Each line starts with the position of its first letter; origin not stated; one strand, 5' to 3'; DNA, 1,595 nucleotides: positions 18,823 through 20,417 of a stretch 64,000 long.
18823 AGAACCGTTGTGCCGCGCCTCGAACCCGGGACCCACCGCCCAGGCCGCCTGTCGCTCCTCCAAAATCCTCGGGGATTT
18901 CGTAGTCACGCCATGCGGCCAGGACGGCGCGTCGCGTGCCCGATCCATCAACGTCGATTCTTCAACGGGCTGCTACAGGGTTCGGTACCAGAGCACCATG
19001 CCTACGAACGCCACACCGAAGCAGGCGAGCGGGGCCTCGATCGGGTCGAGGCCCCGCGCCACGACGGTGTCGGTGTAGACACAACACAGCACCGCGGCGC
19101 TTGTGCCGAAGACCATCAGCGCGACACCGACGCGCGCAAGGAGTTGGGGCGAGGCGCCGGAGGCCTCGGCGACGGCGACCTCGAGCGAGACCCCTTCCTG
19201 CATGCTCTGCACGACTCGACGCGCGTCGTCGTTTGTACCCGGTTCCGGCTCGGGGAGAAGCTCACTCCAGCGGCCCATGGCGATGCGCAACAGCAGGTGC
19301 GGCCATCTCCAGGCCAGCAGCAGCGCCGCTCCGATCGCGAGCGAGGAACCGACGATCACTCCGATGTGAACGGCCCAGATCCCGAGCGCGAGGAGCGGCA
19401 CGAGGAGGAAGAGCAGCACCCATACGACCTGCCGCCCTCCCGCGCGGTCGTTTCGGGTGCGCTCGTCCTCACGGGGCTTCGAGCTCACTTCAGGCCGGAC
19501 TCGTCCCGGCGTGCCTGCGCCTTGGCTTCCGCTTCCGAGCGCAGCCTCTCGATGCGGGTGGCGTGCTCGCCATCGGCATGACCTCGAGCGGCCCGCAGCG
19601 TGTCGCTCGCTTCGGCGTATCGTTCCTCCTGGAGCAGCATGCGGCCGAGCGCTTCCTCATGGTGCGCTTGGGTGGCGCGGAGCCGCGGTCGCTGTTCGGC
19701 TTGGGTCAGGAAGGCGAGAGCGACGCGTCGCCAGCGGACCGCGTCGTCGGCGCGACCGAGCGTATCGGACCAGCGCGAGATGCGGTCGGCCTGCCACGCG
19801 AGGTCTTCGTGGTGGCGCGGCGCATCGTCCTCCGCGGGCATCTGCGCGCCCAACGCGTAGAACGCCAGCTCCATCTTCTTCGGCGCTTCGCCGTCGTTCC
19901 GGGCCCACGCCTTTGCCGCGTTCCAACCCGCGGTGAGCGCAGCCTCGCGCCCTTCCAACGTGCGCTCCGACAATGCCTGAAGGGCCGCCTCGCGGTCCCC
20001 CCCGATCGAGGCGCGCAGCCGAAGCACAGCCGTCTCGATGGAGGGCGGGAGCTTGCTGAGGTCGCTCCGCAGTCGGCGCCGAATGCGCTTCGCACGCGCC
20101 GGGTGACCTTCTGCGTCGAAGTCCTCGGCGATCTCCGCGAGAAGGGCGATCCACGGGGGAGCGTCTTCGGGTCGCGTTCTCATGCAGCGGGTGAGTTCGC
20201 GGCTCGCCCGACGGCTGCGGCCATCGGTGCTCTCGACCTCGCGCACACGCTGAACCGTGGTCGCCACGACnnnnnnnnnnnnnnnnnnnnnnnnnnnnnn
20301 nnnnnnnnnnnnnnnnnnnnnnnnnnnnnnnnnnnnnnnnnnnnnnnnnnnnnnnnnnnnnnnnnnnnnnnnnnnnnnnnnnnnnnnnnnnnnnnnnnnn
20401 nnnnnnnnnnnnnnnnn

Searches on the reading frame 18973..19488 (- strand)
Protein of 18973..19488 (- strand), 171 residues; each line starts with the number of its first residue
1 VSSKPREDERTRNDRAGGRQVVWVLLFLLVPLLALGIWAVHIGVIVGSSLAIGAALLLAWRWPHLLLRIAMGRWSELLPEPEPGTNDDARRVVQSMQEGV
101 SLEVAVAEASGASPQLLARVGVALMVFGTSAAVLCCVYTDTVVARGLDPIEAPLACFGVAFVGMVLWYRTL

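Call 3: search_protein_families(library=pfam, proteins=[window:18973-19488:-], max_evalue=0.1)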
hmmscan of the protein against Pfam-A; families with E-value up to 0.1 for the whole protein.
window:18973-19488:- (171 aa): 0 families

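Call 4: search_protein_families(library=ncbifam, proteins=[window:18973-19488:-], max_evalue=0.1)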
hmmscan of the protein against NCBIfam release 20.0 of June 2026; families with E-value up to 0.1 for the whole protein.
window:18973-19488:- (171 aa): 0 families

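Call 8: search_protein_families(library=pfam, proteins=[window:18973-19488:-], max_evalue=10)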
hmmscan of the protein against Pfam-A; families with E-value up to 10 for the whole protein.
window:18973-19488:- (171 aa): 3 families
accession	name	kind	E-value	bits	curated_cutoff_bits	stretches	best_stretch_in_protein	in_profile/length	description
PF09796.14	QCR10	-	0.14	12.6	27.5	1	111-142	3-34/63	Ubiquinol-cytochrome-c reductase complex subunit (QCR10)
PF11239.13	DUF3040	-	9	7.1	24.7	1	7-54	31-80/84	Protein of unknown function (DUF3040)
PF19744.4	DUF6232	-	9.2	7.2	27.4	1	13-69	30-88/117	Family of unknown function (DUF6232)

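Call 27: find_homologous_proteins(query=window:18973-19488:-, max_evalue=0.01)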
Query window:18973-19488:- (171 aa): 1 proteins with E <= 0.01 among 840 candidates.
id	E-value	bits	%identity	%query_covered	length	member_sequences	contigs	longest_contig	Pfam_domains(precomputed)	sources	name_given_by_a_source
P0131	1.3e-105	368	100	100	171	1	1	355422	-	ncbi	ncbi:MAG: hypothetical protein AB8I08_03425 [Sandaracinaceae bacterium]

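Call 47: search_protein_families(library=padloc, proteins=[window:18973-19488:-], max_evalue=0.01)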
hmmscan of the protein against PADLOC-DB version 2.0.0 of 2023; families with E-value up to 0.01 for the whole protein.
window:18973-19488:- (171 aa): 0 families

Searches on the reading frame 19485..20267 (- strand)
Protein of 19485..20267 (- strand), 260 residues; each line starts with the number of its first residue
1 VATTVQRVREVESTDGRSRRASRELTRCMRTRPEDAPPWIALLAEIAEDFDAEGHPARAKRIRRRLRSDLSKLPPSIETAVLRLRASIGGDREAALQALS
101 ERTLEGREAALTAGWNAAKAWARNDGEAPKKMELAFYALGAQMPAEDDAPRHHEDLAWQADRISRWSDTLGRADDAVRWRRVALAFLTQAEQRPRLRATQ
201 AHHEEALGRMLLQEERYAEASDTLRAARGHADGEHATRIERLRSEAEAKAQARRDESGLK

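Call 3: search_protein_families(library=pfam, proteins=[window:19485-20267:-], max_evalue=0.1)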
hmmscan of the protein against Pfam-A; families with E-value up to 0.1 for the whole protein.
window:19485-20267:- (260 aa): 0 families

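Call 4: search_protein_families(library=ncbifam, proteins=[window:19485-20267:-], max_evalue=0.1)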
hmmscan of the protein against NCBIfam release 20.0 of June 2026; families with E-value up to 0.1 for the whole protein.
window:19485-20267:- (260 aa): 0 families

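Call 8: search_protein_families(library=pfam, proteins=[window:19485-20267:-], max_evalue=10)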
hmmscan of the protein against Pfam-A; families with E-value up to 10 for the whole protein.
window:19485-20267:- (260 aa): 1 family
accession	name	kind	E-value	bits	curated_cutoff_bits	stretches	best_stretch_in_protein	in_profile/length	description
PF13428.12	TPR_14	-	3.3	9.1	23.5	1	206-238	6-38/44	Tetratricopeptide repeat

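Call 36: search_protein_representatives(protein=window:19485-20267:-)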
Query: 260 residues. Proteins with E-value up to 0.001 (for the whole library): 3; up to 1e-10: 1; up to 1e-30: 1. The best 3 are listed.
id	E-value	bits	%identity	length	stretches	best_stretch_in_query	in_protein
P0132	7.4e-159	543.2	100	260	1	1-260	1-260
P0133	1.1e-07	48.3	32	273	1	7-252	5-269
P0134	4.6e-05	39.8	32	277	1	4-231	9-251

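Call 37: find_encoding_contigs(protein=P0133, flank=8000, max_places=3)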
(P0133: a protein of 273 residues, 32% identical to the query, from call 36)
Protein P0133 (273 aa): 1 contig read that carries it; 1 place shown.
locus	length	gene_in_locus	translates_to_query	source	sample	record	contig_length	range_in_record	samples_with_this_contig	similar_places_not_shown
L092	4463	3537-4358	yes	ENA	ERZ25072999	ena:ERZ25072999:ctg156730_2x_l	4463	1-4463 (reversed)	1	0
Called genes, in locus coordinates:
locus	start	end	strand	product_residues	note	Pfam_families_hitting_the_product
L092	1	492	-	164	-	?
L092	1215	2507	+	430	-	-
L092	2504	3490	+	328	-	-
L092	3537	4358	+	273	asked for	-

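Call 38: find_encoding_contigs(protein=P0134, flank=8000, max_places=3)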
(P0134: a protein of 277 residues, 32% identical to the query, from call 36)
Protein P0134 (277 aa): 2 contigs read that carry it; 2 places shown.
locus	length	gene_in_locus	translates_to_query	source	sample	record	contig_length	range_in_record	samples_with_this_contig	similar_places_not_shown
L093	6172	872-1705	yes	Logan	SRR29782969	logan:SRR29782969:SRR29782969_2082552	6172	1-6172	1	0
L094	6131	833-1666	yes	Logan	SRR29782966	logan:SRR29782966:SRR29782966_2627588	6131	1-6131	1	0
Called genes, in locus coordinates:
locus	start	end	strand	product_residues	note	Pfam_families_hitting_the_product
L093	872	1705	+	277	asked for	-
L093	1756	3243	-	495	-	PF20695:UbiD_N, PF01977:UbiD, PF20696:UbiD_C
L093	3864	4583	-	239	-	PF00561:Abhydrolase_1, PF12146:Hydrolase_4, PF12695:Abhydrolase_5, PF12697:Abhydrolase_6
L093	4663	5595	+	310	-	PF00126:HTH_1, PF03466:LysR_substrate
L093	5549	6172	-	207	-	?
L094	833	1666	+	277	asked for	-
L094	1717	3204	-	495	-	PF20695:UbiD_N, PF01977:UbiD, PF20696:UbiD_C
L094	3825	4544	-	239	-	PF00561:Abhydrolase_1, PF12146:Hydrolase_4, PF12695:Abhydrolase_5, PF12697:Abhydrolase_6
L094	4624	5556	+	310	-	PF00126:HTH_1, PF03466:LysR_substrate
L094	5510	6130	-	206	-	?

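Call 47: search_protein_families(library=padloc, proteins=[window:19485-20267:-], max_evalue=0.01)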
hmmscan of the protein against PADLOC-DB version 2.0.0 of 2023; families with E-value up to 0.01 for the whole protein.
window:19485-20267:- (260 aa): 0 families

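Call 66: predict_structure(alignment_id=A3)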
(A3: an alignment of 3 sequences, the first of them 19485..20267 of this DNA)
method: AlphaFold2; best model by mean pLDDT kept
length: 260 residues; sequences in the alignment: 3
mean_pLDDT: 81.5   pTM: 0.68
mean pLDDT of the five models: 81.5, 81.1, 80.9, 79.4, 77.7
residues with pLDDT >= 90: 85; 70-90: 131; 50-70: 37; < 50: 7
segments of 3 or more residues with pLDDT < 50: none
pLDDT, mean of each block of 10 residues (from residue 1): 71 87 92 85 79 76 84 67 57 54 64 73 77 87 78 87 89 93 92 77 94 95 95 90 96 80
secondary structure, 60 per line:
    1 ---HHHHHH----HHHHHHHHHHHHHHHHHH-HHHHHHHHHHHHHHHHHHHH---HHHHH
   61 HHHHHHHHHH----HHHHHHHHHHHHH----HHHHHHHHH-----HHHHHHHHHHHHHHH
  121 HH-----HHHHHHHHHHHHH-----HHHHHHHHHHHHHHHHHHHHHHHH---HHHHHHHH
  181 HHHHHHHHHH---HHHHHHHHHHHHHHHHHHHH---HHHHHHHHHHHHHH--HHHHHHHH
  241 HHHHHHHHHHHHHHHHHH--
elements in order: H4-9 H14-31 H33-52 H56-70 H75-87 H92-100 H106-122 H128-140 H146-169 H173-190 H194-213 H217-230 H233-258
